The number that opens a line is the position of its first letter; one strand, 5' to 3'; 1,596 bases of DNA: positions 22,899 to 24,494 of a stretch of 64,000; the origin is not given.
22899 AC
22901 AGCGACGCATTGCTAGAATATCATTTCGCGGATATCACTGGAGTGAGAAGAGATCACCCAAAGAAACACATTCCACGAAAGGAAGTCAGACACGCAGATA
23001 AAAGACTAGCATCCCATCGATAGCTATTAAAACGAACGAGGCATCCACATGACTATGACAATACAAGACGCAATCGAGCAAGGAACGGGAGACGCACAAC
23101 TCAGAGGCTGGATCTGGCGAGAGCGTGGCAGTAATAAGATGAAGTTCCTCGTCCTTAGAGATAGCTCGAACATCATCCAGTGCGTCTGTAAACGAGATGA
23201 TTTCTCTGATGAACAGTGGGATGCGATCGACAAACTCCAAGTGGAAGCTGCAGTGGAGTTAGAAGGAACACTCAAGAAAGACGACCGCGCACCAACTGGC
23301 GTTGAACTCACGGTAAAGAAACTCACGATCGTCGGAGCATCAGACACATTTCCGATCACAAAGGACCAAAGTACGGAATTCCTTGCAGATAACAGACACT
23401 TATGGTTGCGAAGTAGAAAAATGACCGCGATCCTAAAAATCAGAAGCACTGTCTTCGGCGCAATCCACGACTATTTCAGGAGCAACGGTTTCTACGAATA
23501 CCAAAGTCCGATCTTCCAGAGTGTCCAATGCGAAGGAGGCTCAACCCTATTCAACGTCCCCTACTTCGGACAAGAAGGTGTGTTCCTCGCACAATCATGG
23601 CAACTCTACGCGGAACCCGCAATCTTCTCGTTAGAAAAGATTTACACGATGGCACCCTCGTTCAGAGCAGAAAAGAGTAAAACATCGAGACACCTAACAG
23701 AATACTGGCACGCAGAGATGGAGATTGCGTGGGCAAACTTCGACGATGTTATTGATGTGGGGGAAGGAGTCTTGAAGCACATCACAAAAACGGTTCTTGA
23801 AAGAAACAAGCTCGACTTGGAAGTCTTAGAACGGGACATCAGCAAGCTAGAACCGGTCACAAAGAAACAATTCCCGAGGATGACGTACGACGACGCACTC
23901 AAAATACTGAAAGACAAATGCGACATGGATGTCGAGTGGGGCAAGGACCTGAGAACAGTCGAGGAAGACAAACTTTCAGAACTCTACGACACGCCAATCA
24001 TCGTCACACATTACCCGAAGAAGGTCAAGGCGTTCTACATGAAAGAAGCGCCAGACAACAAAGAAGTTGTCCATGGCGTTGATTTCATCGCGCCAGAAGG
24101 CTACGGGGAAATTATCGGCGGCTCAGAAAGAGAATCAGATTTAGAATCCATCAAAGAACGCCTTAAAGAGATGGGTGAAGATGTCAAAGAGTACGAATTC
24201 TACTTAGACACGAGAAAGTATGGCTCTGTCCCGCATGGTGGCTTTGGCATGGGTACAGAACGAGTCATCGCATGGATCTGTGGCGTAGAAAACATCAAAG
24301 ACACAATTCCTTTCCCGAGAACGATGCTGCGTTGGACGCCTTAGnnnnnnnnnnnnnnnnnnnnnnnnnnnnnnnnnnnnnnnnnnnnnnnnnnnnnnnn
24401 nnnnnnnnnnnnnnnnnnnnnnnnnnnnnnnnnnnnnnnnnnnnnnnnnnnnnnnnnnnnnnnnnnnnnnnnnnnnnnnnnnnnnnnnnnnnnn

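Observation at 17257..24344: Asparagine-themed supercluster: AsnC-type regulator, asparaginase, tRNA-Asn, asnB, orphan ORF and asnS (with aspS and ybaK just upstream)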

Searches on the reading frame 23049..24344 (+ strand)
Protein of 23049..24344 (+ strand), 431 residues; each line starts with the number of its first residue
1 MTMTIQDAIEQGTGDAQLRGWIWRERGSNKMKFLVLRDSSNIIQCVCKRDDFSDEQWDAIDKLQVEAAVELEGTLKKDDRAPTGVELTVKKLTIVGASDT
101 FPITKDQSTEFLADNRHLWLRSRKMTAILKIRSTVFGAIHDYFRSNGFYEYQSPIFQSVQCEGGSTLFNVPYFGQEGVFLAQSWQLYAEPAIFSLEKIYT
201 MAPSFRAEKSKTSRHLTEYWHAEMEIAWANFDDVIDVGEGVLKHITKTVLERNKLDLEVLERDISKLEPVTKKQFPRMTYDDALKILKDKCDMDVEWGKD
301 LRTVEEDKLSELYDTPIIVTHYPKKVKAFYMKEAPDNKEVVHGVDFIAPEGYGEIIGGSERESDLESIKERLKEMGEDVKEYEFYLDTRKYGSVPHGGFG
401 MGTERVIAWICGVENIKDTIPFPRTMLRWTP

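Call 6: search_protein_families(library=pfam, proteins=[window:23049-24344:+])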
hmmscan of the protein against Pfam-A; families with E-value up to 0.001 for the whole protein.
window:23049-24344:+ (431 aa): 2 families
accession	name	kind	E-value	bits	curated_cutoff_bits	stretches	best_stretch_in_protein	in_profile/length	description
PF00152.25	tRNA-synt_2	-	2.8e-74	250.4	25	1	110-425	3-307/308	tRNA synthetases class II (D, K and N)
PF01336.31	tRNA_anti-codon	-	7e-14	52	27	1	18-95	3-75/75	OB-fold nucleic acid binding domain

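Call 7: search_protein_families(library=ncbifam, proteins=[window:23049-24344:+])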
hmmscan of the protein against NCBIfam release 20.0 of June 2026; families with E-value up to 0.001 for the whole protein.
window:23049-24344:+ (431 aa): 17 families
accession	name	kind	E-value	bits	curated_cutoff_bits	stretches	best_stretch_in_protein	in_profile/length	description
NF003037.0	PRK03932.1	equivalog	3.8e-152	507.4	414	1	3-428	4-448/451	asparagine--tRNA ligase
TIGR00457.1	asnS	equivalog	1e-134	449.8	342.6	1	5-427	8-451/455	asparagine--tRNA ligase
NF003483.0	PRK05159.1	equivalog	1.5e-104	350.3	353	1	5-431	8-438/438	aspartate--tRNA(Asn) ligase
TIGR00458.1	aspS_nondisc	equivalog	2.6e-80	270.5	368.4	1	14-431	13-428/428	aspartate--tRNA(Asn) ligase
NF005052.0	PRK06462.1-1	equivalog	1.7e-60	205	368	1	115-424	35-345/353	asparagine synthetase A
NF001750.0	PRK00476.1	equivalog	1.1e-46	159.4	443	2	16-308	21-309/590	aspartate--tRNA ligase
TIGR00459.1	aspS_bact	equivalog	1.6e-44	152.3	373.85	2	16-295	19-290/586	aspartate--tRNA ligase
NF005054.0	PRK06462.1-4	equivalog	2.5e-43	148.3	309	1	118-424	14-310/318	asparagine synthetase A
NF001756.1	PRK00484.1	subfamily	1.1e-31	110.1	468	1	9-424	47-484/488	lysine--tRNA ligase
TIGR00499.1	lysS_bact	equivalog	2.3e-29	102.4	427.6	1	16-424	56-491/496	lysine--tRNA ligase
NF005053.0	PRK06462.1-3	equivalog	1.8e-24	86.8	322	1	178-418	19-260/274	asparagine synthetase A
NF009101.0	PRK12445.1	subfamily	3.8e-17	62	1026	1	25-424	77-500/505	lysine--tRNA ligase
NF009460.0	PRK12820.1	equivalog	1e-15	56.9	1379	2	16-236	38-281/723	bifunctional aspartyl-tRNA synthetase/aspartyl/glutamyl-tRNA amidotransferase subunit C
NF005055.0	PRK06462.1-5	equivalog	2e-15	56.7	389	1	178-424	87-333/341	asparagine synthetase A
NF002821.0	PRK02983.1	equivalog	1.8e-14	52.8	742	2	4-254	649-904/1102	bifunctional lysylphosphatidylglycerol synthetase/lysine--tRNA ligase LysX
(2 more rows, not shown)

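Call 13: find_related_loci(query=window:23049-24344:+, collection=genome_contigs, flank=10000)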
Query window:23049-24344:+ (431 aa) in genome_contigs; peptide patterns used: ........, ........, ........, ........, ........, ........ (x = any residue, [..] = any of these).
473 stretches matched a pattern; 398 encode a relative of the query (tblastn E <= 1e-3); the best 80 are kept; 80 distinct loci.
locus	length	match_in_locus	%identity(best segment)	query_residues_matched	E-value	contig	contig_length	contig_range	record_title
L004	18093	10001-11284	77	4-431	0e+0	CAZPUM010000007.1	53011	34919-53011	MAG TPA_asm: uncultured Methanosarcinales archaeon isolate SRP141376_co3_206 genome assembly, contig: NODE_1474_length_5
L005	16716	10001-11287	76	3-431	0e+0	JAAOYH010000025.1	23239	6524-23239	Candidatus Woesearchaeota archaeon isolate DPANNHV_H2.bin.42 k83_574346, whole genome shotgun sequence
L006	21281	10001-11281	75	4-431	0e+0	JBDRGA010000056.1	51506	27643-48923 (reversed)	MAG: Candidatus Woesearchaeota archaeon isolate MEGAHIT-group-1.404 k141_2624433, whole genome shotgun sequence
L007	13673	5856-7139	74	3-431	0e+0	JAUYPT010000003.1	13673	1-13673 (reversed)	MAG: Nanoarchaeota archaeon isolate C4_metabat.bin.53 C4_k141_180292, whole genome shotgun sequence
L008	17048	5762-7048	74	3-431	0e+0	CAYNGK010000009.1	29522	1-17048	MAG TPA_asm: uncultured Methanosarcinales archaeon isolate SRP342105_co1_174 genome assembly, contig: NODE_2051_length_2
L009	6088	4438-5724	74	3-431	0e+0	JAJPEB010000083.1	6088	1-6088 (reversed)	MAG: Candidatus Woesearchaeota archaeon isolate t2.113 NODE_19442_length_6088_cov_4.223106, whole genome shotgun sequenc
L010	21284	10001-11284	72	3-431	0e+0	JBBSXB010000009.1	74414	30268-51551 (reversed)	MAG: Nanoarchaeota archaeon isolate H41-bin091_1 H41_bin091_1_000000000009, whole genome shotgun sequence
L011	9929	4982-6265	72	3-431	0e+0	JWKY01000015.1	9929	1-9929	MAG: archaeon GW2011_AR19 QT10_C0015, whole genome shotgun sequence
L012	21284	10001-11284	72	3-431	0e+0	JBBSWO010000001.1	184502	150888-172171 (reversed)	MAG: Nanoarchaeota archaeon isolate H41-bin116_1 H41_bin116_1_000000000001, whole genome shotgun sequence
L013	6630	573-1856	73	3-431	0e+0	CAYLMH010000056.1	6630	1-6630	MAG TPA_asm: uncultured Methanosarcinales archaeon isolate binchicken_co125_1075 genome assembly, contig: NODE_23085_len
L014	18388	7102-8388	72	3-431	0e+0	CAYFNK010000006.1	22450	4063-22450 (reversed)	MAG TPA_asm: Candidatus Woesearchaeota archaeon isolate ERP019367_co1_17 genome assembly, contig: NODE_2018_length_22450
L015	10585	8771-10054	72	3-431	0e+0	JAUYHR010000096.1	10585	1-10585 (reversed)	MAG: Nanoarchaeota archaeon isolate C24_maxbin.164_sub C24_k141_917686, whole genome shotgun sequence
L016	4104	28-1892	72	3-431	0e+0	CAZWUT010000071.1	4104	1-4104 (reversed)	MAG TPA_asm: Candidatus Woesearchaeota archaeon isolate binchicken_co100_462 genome assembly, contig: NODE_34976_length_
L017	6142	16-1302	72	3-431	0e+0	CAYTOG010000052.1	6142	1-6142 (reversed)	MAG TPA_asm: uncultured Methanosarcinales archaeon isolate SRP167671_co2_158 genome assembly, contig: NODE_14974_length_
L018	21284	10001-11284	72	3-431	0e+0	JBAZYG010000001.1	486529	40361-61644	MAG: Candidatus Pacearchaeota archaeon isolate SO_2017_GW1_75 NODE_121_length_486529_cov_2.277651_OW334_2017, whole geno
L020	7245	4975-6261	73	3-431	0e+0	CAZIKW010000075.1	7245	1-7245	MAG TPA_asm: uncultured Methanosarcinales archaeon isolate SRP278252_co1_207 genome assembly, contig: NODE_19625_length_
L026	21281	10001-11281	72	3-431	0e+0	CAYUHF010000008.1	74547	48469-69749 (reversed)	MAG TPA_asm: uncultured Methanosarcinales archaeon isolate SRP332253_co2_76 genome assembly, contig: NODE_248_length_745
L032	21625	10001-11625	71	3-431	0e+0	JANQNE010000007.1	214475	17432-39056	MAG: Candidatus Nanoarchaeia archaeon isolate PL23a_bin.30 k99_2882384, whole genome shotgun sequence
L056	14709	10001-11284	71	3-431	0e+0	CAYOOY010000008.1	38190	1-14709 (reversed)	MAG TPA_asm: uncultured Methanosarcinales archaeon isolate binchicken_co141_64 genome assembly, contig: NODE_4741_length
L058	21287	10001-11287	71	3-431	0e+0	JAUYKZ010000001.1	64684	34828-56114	MAG: archaeon isolate C24_metabat.bin.228 C24_k141_143918, whole genome shotgun sequence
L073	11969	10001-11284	71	3-431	0e+0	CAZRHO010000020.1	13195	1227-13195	MAG TPA_asm: uncultured Methanosarcinales archaeon isolate binchicken_co141_112 genome assembly, contig: NODE_19158_leng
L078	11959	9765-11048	69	3-431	0e+0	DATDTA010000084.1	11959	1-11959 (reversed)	MAG TPA_asm: Candidatus Nanoarchaeia archaeon isolate SMAG_U8017 k141_403806, whole genome shotgun sequence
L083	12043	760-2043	70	3-431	0e+0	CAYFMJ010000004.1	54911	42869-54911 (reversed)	MAG TPA_asm: uncultured Methanosarcinales archaeon isolate ERP019367_co1_71 genome assembly, contig: NODE_687_length_549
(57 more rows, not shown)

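Call 48: search_protein_families(library=pfam, proteins=[L058:9216-9878:+, L073:9349-9912:+, L032:13360-13911:+, L083:88-705:+, L078:8046-8960:+, L020:4275-4907:+], max_evalue=1)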
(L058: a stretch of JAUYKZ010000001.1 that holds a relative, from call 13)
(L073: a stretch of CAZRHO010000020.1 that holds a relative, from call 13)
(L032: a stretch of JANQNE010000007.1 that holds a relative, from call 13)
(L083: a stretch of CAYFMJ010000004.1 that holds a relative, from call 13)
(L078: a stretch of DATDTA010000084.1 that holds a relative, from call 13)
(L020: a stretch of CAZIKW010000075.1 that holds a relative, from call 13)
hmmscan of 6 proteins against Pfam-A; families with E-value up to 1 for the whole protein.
L058:9216-9878:+ (221 aa): 0 families

L073:9349-9912:+ (188 aa): 0 families

L032:13360-13911:+ (184 aa): 2 families
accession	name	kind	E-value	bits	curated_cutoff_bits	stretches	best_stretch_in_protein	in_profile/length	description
PF04073.20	tRNA_edit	-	0.096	13.2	25.5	1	40-69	3-34/123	Aminoacyl-tRNA editing domain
PF07553.16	Lipoprotein_Ltp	-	0.2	12.2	23.2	1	157-179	12-34/48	Host cell surface-exposed lipoprotein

L083:88-705:+ (206 aa): 2 families
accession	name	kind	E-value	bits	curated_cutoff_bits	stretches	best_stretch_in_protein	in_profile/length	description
PF00464.25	SHMT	-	0.11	11.5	27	1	87-127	341-380/399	Serine hydroxymethyltransferase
PF18921.5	Cyanophycin_syn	-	0.17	12.3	27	1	57-99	68-106/115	Cyanophycin synthase-like N-terminal domain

L078:8046-8960:+ (305 aa): 1 family
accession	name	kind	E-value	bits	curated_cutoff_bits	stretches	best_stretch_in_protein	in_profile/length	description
PF04073.20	tRNA_edit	-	0.00047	20.7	25.5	1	59-142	9-81/123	Aminoacyl-tRNA editing domain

L020:4275-4907:+ (211 aa): 1 family
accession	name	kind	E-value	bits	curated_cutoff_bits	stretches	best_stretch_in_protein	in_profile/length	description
PF04073.20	tRNA_edit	-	0.0001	22.8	25.5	1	53-108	4-58/123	Aminoacyl-tRNA editing domain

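Call 52: find_homologous_proteins(query=A2)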
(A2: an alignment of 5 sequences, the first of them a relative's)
Query A2 (5 sequences) (221 aa, profile of the alignment): 30 proteins with E <= 0.001 among 5331 candidates.
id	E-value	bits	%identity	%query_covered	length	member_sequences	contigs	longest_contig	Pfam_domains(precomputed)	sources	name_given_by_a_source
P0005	2.0e-81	290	34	93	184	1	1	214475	-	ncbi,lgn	-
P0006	3.0e-72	260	100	100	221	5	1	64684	-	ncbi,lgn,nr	ncbi:MAG: hypothetical protein Q8Q01_00260 [archaeon]|nr:hypothetical protein [archaeon]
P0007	7.7e-72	259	30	94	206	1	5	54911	-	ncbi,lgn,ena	-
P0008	1.6e-63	232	34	93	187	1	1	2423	-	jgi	jgi:prolyl-tRNA editing enzyme YbaK/EbsC (Cys-tRNA(Pro) deacylase)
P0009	3.4e-61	224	76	100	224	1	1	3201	-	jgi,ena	-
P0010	1.3e-59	219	29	93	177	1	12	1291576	-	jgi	jgi:prolyl-tRNA editing enzyme YbaK/EbsC (Cys-tRNA(Pro) deacylase)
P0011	1.7e-58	215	71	98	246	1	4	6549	-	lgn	-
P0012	6.2e-58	214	34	94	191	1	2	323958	-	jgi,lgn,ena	-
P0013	7.1e-58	213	32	93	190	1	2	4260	-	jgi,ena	jgi:prolyl-tRNA editing enzyme YbaK/EbsC (Cys-tRNA(Pro) deacylase)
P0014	5.1e-57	211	38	93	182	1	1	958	-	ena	-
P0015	1.1e-54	203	33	94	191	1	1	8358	-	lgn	-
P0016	1.9e-53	199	38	94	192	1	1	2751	-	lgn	-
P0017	2.1e-53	199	35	95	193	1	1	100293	-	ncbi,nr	ncbi:hypothetical protein GF323_06250 [Candidatus Woesearchaeota archaeon]|nr:hypothetical protein [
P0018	4.5e-52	195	36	94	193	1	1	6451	-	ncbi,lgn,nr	ncbi:MAG: hypothetical protein M1416_00305 [Candidatus Pacearchaeota archaeon]|nr:hypothetical prote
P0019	5.4e-52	194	35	93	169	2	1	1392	-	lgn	-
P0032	1.2e-42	164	39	97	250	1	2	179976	-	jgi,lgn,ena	-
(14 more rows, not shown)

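Call 56: search_solved_structures(query=A3, max_evalue=1)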
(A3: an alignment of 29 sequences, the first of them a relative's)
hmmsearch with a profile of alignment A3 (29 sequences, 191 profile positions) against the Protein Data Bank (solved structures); distinct sequences matched with E-value up to 1: 1.
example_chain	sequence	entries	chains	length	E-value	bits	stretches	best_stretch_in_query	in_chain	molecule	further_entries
1wdv_A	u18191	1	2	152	0.0025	20.9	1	17-73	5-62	hypothetical protein APE2540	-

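Call 88: search_protein_families(library=pfam, proteins=[L009:466-2379:+, L008:4378-5391:-], max_evalue=0.01)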
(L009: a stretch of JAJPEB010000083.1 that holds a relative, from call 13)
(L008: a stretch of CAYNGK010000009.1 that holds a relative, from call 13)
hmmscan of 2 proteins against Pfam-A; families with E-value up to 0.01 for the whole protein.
L009:466-2379:+ (638 aa): 3 families
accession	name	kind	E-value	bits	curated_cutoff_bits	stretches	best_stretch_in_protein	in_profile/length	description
PF00152.25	tRNA-synt_2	-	3.9e-86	289.3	25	1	316-632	3-307/308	tRNA synthetases class II (D, K and N)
PF01336.31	tRNA_anti-codon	-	3e-11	43.5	27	1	220-296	1-75/75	OB-fold nucleic acid binding domain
PF01409.25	tRNA-synt_2d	-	0.0031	17.5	19.8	0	605-625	214-234/246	tRNA synthetases class II core domain (F)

L008:4378-5391:- (337 aa): 2 families
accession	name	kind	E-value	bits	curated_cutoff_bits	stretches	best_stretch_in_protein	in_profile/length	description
PF00710.25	Asparaginase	-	3.5e-46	157.6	22.5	1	7-187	2-189/193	Asparaginase, N-terminal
PF17763.6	Asparaginase_C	-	2.6e-20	73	34.6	1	207-308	2-103/114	Glutaminase/Asparaginase C-terminal domain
